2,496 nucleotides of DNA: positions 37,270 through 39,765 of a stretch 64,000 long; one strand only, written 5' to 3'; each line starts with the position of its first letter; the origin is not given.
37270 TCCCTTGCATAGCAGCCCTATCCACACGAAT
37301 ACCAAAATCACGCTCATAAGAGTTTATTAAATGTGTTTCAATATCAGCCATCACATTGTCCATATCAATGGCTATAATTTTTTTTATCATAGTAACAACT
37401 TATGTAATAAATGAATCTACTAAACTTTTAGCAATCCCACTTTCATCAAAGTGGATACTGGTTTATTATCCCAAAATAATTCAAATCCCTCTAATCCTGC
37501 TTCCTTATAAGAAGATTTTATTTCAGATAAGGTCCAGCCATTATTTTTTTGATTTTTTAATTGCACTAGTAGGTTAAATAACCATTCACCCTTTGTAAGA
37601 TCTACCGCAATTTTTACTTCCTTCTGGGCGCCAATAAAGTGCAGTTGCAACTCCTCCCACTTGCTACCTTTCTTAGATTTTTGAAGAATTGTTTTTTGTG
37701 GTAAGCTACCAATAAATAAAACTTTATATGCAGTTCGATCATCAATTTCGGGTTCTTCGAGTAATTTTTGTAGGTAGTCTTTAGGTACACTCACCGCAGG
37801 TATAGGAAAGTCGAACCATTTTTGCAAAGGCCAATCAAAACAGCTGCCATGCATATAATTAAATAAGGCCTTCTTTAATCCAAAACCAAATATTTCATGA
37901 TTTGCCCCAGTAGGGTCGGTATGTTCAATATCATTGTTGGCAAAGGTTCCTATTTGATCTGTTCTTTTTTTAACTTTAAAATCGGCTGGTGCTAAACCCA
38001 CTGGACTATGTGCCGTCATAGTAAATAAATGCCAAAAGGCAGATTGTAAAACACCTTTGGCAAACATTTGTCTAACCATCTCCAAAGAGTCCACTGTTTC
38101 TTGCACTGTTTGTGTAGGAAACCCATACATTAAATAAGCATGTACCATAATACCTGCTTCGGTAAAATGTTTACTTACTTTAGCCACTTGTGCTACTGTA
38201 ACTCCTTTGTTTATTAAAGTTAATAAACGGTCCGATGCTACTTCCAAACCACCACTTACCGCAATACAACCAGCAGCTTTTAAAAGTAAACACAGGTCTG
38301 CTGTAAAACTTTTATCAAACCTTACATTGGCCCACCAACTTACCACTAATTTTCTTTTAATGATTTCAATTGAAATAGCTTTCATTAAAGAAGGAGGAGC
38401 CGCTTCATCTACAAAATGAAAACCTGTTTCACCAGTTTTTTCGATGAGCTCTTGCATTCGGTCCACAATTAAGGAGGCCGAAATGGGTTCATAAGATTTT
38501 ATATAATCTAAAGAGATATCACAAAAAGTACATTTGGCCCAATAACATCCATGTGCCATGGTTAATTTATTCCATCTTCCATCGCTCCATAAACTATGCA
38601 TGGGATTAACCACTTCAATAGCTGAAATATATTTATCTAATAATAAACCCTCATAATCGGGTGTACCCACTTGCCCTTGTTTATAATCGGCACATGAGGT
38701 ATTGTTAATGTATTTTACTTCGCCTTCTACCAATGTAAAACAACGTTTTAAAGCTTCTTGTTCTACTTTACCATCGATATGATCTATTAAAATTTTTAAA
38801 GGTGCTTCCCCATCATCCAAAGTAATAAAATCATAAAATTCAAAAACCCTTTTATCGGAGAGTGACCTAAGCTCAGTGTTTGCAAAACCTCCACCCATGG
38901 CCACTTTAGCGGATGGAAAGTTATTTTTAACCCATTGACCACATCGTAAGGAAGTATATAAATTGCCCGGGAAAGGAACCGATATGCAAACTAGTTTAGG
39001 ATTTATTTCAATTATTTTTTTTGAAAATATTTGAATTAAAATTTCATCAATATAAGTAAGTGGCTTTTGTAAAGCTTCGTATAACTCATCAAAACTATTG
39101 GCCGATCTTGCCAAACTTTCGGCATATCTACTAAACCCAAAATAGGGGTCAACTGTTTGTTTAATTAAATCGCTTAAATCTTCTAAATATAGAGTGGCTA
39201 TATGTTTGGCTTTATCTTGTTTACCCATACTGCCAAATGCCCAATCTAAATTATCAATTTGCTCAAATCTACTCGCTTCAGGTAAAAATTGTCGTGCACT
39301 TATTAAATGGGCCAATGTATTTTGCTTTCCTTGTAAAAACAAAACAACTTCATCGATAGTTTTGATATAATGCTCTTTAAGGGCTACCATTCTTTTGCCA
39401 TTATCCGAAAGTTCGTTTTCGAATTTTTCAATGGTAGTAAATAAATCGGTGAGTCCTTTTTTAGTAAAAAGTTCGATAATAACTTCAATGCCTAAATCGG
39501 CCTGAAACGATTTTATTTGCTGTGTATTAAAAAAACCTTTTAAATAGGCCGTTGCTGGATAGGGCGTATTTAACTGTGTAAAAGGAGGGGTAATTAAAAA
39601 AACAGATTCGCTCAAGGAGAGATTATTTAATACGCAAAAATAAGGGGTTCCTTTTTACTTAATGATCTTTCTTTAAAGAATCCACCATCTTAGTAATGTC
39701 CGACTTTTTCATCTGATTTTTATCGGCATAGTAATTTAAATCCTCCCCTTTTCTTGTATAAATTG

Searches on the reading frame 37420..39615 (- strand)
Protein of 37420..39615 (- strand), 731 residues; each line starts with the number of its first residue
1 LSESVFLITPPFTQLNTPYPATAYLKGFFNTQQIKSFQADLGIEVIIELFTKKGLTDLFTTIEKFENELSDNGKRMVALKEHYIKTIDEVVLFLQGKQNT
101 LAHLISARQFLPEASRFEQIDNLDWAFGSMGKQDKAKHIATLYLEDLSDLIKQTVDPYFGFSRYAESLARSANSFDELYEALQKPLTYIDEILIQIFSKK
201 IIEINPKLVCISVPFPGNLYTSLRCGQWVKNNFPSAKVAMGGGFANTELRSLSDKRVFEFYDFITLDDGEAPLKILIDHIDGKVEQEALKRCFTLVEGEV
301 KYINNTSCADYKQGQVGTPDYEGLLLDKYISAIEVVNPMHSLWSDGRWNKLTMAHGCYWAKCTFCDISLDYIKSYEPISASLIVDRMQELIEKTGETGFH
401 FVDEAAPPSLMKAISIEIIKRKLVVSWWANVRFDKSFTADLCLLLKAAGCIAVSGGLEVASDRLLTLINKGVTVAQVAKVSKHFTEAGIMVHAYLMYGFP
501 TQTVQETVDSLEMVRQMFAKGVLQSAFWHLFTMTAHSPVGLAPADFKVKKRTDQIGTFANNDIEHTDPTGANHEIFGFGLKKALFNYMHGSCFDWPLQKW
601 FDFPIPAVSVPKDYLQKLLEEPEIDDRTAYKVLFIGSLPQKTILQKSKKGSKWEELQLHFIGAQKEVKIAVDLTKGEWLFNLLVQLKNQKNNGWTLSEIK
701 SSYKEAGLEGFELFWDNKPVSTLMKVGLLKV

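Call 8: search_protein_families(library=pfam, proteins=[window:37420-39615:-])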
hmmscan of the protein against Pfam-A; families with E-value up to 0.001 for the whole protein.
window:37420-39615:- (731 aa): 1 family
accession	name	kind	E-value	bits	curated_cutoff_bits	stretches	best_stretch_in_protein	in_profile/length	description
PF04055.27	Radical_SAM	-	6.9e-12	46.3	29.5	1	354-513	4-165/166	Radical SAM superfamily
